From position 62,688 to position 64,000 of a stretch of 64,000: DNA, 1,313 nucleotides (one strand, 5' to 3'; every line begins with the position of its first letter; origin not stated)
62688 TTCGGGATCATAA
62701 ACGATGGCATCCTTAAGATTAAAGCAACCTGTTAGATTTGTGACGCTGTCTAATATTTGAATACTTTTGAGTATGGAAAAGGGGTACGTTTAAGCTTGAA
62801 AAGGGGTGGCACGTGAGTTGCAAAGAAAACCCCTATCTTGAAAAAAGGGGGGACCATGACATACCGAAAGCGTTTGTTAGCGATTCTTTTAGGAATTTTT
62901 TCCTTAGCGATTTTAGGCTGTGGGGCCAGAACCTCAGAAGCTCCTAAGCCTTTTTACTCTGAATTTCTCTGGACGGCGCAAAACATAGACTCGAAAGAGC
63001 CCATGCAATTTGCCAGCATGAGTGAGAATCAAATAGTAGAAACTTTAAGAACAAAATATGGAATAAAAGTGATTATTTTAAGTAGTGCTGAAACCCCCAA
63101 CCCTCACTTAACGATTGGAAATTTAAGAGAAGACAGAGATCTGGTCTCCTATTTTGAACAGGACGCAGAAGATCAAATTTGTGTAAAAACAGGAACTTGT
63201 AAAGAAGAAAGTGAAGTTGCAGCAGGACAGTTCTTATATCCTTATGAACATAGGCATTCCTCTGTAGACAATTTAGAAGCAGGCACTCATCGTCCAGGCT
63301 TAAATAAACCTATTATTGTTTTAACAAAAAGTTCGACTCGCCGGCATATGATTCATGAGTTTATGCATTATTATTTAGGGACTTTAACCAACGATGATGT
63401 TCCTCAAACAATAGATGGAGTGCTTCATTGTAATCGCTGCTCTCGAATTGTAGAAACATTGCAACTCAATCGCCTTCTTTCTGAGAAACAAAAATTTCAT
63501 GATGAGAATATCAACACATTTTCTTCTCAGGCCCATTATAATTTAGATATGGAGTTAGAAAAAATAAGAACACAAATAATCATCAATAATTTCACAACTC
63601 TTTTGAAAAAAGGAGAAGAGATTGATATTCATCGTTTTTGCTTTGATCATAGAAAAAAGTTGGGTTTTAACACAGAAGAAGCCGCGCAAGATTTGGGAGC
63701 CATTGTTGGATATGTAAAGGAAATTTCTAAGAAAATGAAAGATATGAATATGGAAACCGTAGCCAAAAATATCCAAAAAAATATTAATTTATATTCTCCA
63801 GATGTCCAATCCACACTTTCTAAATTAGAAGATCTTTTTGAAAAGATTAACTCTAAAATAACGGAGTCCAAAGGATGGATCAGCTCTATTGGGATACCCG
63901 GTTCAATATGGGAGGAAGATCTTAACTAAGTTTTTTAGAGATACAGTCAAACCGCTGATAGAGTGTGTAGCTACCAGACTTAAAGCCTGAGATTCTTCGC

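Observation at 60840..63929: A sigma-54 lipoprotein regulon: NtrB/NtrC-like pair adjacent to one of four perfect -24/-12 promoters in the window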

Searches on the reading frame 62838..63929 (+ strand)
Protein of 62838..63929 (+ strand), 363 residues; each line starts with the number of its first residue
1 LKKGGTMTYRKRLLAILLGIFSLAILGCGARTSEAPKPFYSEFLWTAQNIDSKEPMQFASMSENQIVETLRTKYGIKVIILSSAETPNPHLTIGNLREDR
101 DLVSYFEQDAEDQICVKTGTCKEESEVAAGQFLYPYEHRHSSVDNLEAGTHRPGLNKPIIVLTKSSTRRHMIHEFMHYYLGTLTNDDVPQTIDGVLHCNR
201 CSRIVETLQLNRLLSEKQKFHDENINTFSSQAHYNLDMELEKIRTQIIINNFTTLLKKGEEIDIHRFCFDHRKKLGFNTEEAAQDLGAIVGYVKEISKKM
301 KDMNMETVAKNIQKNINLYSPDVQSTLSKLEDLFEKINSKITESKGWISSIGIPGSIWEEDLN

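Call 10: search_protein_families(library=pfam, proteins=[window:62838-63929:+], max_evalue=0.01)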
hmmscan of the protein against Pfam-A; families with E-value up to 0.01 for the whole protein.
window:62838-63929:+ (363 aa): 0 families

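Call 20: find_homologous_proteins(query=window:62856-63926:+, max_evalue=0.001)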
Query window:62856-63926:+ (357 aa): 1 proteins with E <= 0.001 among 2940 candidates.
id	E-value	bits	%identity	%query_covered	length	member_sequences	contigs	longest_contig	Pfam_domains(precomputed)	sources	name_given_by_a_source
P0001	2.0e-238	808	100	100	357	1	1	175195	-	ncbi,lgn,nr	ncbi:MAG: hypothetical protein HYW47_01995 [Deltaproteobacteria bacterium]|nr:hypothetical protein [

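Call 22: find_encoding_contigs(protein=P0001, flank=10000, max_places=4)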
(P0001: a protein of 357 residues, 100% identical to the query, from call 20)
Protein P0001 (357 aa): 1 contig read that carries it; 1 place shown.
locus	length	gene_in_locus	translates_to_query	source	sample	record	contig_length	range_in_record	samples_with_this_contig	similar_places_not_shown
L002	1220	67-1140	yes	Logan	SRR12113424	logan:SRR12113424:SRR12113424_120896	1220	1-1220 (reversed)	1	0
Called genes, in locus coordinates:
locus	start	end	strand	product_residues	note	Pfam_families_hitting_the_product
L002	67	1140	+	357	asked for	-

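Call 23: search_protein_families(library=ncbifam, proteins=[window:62856-63929:+], max_evalue=0.001)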
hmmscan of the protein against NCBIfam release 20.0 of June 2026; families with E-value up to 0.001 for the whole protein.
window:62856-63929:+ (357 aa): 0 families

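Call 41: predict_structure(protein=window:62856-63926:+)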
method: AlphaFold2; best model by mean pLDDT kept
length: 357 residues; sequences in the alignment: 1
mean_pLDDT: 40.0   pTM: 0.23
mean pLDDT of the five models: 40.0, 37.2, 35.1, 35.0, 34.1
residues with pLDDT >= 90: 0; 70-90: 14; 50-70: 43; < 50: 300
segments of 3 or more residues with pLDDT < 50: 20-313
pLDDT, mean of each block of 10 residues (from residue 1): 69 65 38 26 33 43 47 37 30 28 27 25 29 24 28 36 38 32 25 29 36 39 37 44 44 42 44 40 41 40 43 47 61 67 60 53
secondary structure, 60 per line:
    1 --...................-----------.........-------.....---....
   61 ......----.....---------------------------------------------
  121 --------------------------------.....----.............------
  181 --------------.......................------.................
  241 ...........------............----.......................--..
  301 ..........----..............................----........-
elements in order: H3-21 H33-41 H49-53 H57-66 E71-75 E153-157 H162-174 H195-217 H224-251 H258-269 H274-296 H299-310 H315-344 H349-356

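Call 43: search_protein_representatives(protein=window:62856-63926:+)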
Query: 357 residues. Proteins with E-value up to 0.001 (for the whole library): 30; up to 1e-10: 16; up to 1e-30: 3. The best 30 are listed.
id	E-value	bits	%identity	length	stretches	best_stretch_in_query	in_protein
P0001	6.5e-239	807.9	100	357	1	1-357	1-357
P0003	3.8e-33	131.5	38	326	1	36-300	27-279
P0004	9.8e-32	126.8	31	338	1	37-341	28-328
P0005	8.7e-28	113.8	31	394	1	37-335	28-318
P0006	6.1e-27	111.0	29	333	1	37-342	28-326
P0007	8.1e-27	110.7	32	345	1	16-344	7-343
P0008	4.5e-21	91.8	31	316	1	41-269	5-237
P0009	9.0e-20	87.5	31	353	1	42-283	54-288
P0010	1.6e-19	86.7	32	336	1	39-297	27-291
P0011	2.0e-19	86.4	33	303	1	28-283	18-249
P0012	2.3e-18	82.8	29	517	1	36-342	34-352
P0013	7.9e-17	77.8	28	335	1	37-344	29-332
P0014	1.0e-16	77.5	32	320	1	29-258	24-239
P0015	3.8e-13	65.7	27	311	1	37-343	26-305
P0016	6.2e-13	65.0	27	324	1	36-344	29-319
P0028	5.1e-05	39.0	24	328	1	37-310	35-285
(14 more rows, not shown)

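Call 45: find_homologous_proteins(query=A1, max_evalue=0.001)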
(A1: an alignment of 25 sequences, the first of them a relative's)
Query A1 (25 sequences) (357 aa, profile of the alignment): 2 proteins with E <= 0.001 among 8000 candidates.
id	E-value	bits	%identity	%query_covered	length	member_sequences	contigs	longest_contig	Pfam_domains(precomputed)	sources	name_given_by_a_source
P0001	4.5e-99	350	100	100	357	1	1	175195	-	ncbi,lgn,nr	ncbi:MAG: hypothetical protein HYW47_01995 [Deltaproteobacteria bacterium]|nr:hypothetical protein [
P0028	5.6e-54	202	21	85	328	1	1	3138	-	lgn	-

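Call 46: find_encoding_contigs(protein=P0003, flank=3000, max_places=3)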
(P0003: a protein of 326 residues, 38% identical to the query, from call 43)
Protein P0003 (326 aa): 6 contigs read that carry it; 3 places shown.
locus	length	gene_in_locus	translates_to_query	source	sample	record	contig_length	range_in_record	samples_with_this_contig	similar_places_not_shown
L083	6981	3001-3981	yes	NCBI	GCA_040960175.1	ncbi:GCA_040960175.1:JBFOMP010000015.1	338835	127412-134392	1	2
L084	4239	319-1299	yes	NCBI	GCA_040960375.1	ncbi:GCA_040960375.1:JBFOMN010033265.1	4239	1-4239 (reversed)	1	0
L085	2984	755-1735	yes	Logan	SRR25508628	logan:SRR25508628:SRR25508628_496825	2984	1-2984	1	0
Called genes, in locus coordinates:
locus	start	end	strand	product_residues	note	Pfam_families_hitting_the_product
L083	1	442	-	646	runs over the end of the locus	PF13292:DXP_synthase_N, PF02779:Transket_pyr, PF02780:Transketolase_C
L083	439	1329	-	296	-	PF00348:polyprenyl_synt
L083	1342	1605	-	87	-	PF02609:Exonuc_VII_S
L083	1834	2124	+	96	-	-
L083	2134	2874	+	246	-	PF02535:Zip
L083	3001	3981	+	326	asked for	-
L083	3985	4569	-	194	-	PF12766:Pyridox_oxase_2, PF01243:PNPOx_N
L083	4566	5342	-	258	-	PF01026:TatD_DNase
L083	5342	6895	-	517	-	PF00133:tRNA-synt_1, PF01406:tRNA-synt_1e, PF09334:tRNA-synt_1g, PF00133:tRNA-synt_1, PF08264:Anticodon_1, PF19303:Anticodon_3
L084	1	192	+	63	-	?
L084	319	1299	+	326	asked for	-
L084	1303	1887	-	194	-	PF12766:Pyridox_oxase_2, PF01243:PNPOx_N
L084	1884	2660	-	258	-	PF01026:TatD_DNase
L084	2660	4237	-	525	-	?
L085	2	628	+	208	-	?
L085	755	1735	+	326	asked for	-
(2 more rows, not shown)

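Call 47: find_encoding_contigs(protein=P0028, flank=3000, max_places=3)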
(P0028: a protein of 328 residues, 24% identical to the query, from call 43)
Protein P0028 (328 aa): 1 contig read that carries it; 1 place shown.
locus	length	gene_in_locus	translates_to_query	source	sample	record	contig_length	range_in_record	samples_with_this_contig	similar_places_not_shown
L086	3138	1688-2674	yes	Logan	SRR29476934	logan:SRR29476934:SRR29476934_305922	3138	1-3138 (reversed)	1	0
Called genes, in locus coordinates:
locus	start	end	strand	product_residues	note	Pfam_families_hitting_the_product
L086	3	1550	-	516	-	?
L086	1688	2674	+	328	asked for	-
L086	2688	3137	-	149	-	?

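Call 49: find_encoding_contigs(protein=P0004, flank=4000, max_places=2)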
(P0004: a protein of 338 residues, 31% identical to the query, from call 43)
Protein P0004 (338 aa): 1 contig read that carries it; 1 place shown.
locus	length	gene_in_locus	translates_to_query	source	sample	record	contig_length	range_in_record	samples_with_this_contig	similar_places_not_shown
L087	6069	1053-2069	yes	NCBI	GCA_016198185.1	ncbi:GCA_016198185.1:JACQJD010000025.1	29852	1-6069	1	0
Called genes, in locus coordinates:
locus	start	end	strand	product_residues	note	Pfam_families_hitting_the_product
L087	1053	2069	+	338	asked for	-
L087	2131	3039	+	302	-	PF03781:FGE-sulfatase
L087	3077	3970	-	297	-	-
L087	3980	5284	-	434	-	PF00072:Response_reg, PF00158:Sigma54_activat, PF14532:Sigma54_activ_2, PF25601:AAA_lid_14, PF02954:HTH_8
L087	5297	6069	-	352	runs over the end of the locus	PF00989:PAS, PF08448:PAS_4, PF13188:PAS_8 (weak), PF13426:PAS_9, PF08447:PAS_3, PF00512:HisKA, PF02518:HATPase_c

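Call 50: find_encoding_contigs(protein=P0005, flank=4000, max_places=2)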
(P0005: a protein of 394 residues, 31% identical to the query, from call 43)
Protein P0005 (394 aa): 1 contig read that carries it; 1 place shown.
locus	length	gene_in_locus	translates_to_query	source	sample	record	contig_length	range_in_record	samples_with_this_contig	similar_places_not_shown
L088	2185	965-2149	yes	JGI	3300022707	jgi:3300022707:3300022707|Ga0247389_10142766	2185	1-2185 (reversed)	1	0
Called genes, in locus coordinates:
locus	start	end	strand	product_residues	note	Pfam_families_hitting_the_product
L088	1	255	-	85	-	?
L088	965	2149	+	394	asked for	-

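Call 51: find_encoding_contigs(protein=P0007, flank=4000, max_places=2)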
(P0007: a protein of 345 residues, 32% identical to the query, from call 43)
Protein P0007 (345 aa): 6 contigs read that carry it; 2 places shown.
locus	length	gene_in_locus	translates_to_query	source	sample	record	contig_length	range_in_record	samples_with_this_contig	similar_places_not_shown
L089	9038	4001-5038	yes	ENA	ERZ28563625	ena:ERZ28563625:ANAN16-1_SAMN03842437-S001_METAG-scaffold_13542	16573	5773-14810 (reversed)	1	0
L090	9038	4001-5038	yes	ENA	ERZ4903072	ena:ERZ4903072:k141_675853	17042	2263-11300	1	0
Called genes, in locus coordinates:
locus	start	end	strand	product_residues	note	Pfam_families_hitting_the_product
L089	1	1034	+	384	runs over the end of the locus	PF00266:Aminotran_5, PF00155:Aminotran_1_2, PF01212:Beta_elim_lyase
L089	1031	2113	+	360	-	PF03054:tRNA_Me_trans, PF20259:tRNA_Me_trans_M, PF20258:tRNA_Me_trans_C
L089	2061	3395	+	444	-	PF00919:UPF0004, PF04055:Radical_SAM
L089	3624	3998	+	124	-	-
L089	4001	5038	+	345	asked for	-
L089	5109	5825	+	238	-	PF14622:Ribonucleas_3_3, PF00636:Ribonuclease_3, PF00035:dsrm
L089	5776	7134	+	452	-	PF00009:GTP_EFTU, PF01926:MMR_HSR1, PF02421:FeoB_N, PF04548:AIG1 (weak), PF01926:MMR_HSR1, PF02421:FeoB_N, PF00009:GTP_EFTU, PF14714:KH_dom-like, +12 more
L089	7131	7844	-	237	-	-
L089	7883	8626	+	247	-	PF09976:TPR_21 (faint), PF13181:TPR_8 (faint), PF13432:TPR_16 (faint), PF14559:TPR_19 (faint), PF00515:TPR_1 (faint), PF07719:TPR_2 (faint), PF13424:TPR_12, PF13174:TPR_6 (weak), +2 more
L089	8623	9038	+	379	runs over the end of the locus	PF13570:Beta-prop_ACSF4, PF07774:EMC1_C (faint), PF13360:PQQ_2, PF01011:PQQ, PF25293:Beta-prop_EMC1_N (weak), PF13360:PQQ_2, PF13570:Beta-prop_ACSF4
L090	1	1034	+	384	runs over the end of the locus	PF00266:Aminotran_5, PF00155:Aminotran_1_2, PF01212:Beta_elim_lyase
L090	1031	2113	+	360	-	PF03054:tRNA_Me_trans, PF20259:tRNA_Me_trans_M, PF20258:tRNA_Me_trans_C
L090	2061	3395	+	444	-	PF00919:UPF0004, PF04055:Radical_SAM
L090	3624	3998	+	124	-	-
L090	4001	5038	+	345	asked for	-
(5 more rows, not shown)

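Call 55: find_encoding_contigs(protein=P0006, flank=4000, max_places=2)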
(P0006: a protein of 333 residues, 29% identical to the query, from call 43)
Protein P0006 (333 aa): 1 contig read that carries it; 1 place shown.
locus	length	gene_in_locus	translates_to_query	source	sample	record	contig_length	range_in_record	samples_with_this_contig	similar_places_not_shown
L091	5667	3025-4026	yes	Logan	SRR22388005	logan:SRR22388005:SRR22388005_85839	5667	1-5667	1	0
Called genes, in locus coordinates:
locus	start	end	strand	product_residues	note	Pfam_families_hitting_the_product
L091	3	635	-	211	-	?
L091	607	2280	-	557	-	PF06418:CTP_synth_N, PF07722:Peptidase_C26 (faint), PF00117:GATase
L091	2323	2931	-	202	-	PF04191:PEMT, PF04140:ICMT (weak)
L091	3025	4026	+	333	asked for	-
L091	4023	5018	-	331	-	PF08240:ADH_N, PF00107:ADH_zinc_N, PF13602:ADH_zinc_N_2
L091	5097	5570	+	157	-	PF08534:Redoxin, PF00578:AhpC-TSA, PF00085:Thioredoxin (faint), PF13728:TraF (weak), PF13098:Thioredoxin_2 (weak), PF13905:Thioredoxin_8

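Call 60: search_solved_structures(query=A1, max_evalue=1)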
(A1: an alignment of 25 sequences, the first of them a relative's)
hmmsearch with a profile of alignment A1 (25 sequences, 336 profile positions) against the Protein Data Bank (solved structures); distinct sequences matched with E-value up to 1: 3.
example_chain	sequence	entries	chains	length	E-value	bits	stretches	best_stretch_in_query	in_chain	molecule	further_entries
5z35_A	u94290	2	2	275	0.72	12.1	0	265-318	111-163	Periplasmic solute binding protein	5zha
5z2j_A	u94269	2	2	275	0.73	12.1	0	265-318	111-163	Periplasmic solute binding protein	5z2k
4cl2_A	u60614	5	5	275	0.73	12.1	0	265-318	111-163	PERIPLASMIC SOLUTE BINDING PROTEIN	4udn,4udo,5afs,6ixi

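Call 61: search_protein_families(library=pfam, alignment_id=A1, max_evalue=1)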
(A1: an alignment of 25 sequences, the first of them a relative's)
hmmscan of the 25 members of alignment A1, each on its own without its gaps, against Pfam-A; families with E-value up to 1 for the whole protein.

A. member 1, P0001 (357 aa): 6 families
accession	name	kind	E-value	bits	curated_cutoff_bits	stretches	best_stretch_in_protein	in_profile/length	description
PF18904.5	DUF5660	-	0.014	16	24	1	273-344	3-74/109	Domain of unknown function (DUF5660)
PF22255.2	Gp44-like_2nd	-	0.06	13.8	27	1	48-87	12-51/84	Baseplate hub protein gp44-like, second domain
PF06009.19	Laminin_II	-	0.076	13.5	33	1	268-339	21-96/138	Laminin Domain II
PF10158.14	LOH1CR12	-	0.083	13.4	24.7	1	258-337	29-105/131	Tumour suppressor protein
PF06067.16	DUF932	-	0.18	12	23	1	260-310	102-152/227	Domain of unknown function (DUF932)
PF06103.16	DUF948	-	0.21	12.2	37.2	1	288-345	22-77/89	Bacterial protein of unknown function (DUF948)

B. families by the number of members that match (of 25 scanned): 30 families (the first 25 are shown)
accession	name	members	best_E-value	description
PF16138.10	DUF4846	1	0.0011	Domain of unknown function (4846)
PF10191.15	COG7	1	0.0015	Golgi complex component 7 (COG7)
PF16344.10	FecR_C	1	0.0021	FecR, C-terminal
PF18904.5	DUF5660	1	0.014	Domain of unknown function (DUF5660)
PF23349.2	BBS7_hp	1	0.014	BBS7 hairpin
PF15397.11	DUF4618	1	0.015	Domain of unknown function (DUF4618)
PF05686.18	Glyco_transf_90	1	0.018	Glycosyl transferase family 90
PF16848.10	SoDot-IcmSS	1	0.044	Substrate of the Dot/Icm secretion system, putative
PF07499.19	RuvA_C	1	0.045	RuvA, C-terminal domain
PF10263.15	SprT-like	1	0.052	SprT-like family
PF21852.1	DUF6911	1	0.052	Family of unknown function (DUF6911)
PF23067.1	MG280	1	0.059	Uncharacterised protein MG280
PF22255.2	Gp44-like_2nd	1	0.06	Baseplate hub protein gp44-like, second domain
PF25226.1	DUF7844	1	0.064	Domain of unknown function (DUF7844)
PF18121.7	TFA2_Winged_2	1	0.075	TFA2 Winged helix domain 2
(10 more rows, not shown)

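Call 65: find_related_loci(query=A2, collection=metagenome_contigs, flank=3000)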
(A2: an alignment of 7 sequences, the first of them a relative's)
Query A2 (357 aa) in metagenome_contigs; peptide patterns used: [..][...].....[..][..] (x = any residue, [..] = any of these).
430 stretches matched a pattern; 2 encode a relative of the query (tblastn E <= 1e-3); 2 distinct loci.
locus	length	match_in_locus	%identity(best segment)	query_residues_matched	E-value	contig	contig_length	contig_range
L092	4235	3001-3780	29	3-275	2e-26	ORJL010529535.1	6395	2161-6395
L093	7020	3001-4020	25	1-347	7e-21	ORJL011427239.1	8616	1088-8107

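Call 66: predict_structure(alignment_id=A1)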
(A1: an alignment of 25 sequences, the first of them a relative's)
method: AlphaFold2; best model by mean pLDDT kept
length: 357 residues; sequences in the alignment: 25
mean_pLDDT: 89.0   pTM: 0.85
mean pLDDT of the five models: 89.0, 88.5, 86.9, 86.7, 86.2
residues with pLDDT >= 90: 248; 70-90: 76; 50-70: 23; < 50: 10
segments of 3 or more residues with pLDDT < 50: 114-119, 354-357
pLDDT, mean of each block of 10 residues (from residue 1): 83 85 65 88 95 98 98 92 97 96 81 49 90 84 83 96 98 93 91 92 96 96 96 95 91 95 97 94 93 87 85 94 92 95 80 50
secondary structure, 60 per line:
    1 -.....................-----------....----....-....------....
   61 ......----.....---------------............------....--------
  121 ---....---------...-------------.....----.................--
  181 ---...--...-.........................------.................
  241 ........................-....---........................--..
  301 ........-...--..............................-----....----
elements in order: H2-22 E34-37 E42-45 H47-50 H57-66 E71-75 H91-102 H109-112 E124-127 E153-157 H162-178 E184-186 E189-191 H193-217 H224-264 H266-269 H273-296 H299-308 H315-344 H350-353

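Call 70: find_encoding_contigs(protein=P0010, flank=4000, max_places=2)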
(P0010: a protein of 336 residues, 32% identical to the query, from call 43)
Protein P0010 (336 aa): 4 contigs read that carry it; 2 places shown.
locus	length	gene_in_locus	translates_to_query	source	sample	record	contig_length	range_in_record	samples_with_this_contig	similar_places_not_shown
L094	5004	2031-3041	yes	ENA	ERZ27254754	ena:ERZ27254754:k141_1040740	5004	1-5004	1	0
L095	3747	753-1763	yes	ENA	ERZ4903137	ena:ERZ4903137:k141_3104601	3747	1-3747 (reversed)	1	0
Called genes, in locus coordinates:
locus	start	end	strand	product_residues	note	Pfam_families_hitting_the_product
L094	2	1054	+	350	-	?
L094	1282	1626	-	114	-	PF15919:HicB_lk_antitox, PF15970:HicB-like_2 (weak), PF21748:UPF0150 (weak), PF05534:HicB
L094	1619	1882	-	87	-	PF07927:HicA_toxin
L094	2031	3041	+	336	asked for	-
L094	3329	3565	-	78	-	-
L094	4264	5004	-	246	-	?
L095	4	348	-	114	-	PF15919:HicB_lk_antitox, PF15970:HicB-like_2 (weak), PF21748:UPF0150 (weak), PF05534:HicB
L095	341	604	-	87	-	PF07927:HicA_toxin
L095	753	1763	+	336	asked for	-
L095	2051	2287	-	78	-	-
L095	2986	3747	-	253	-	?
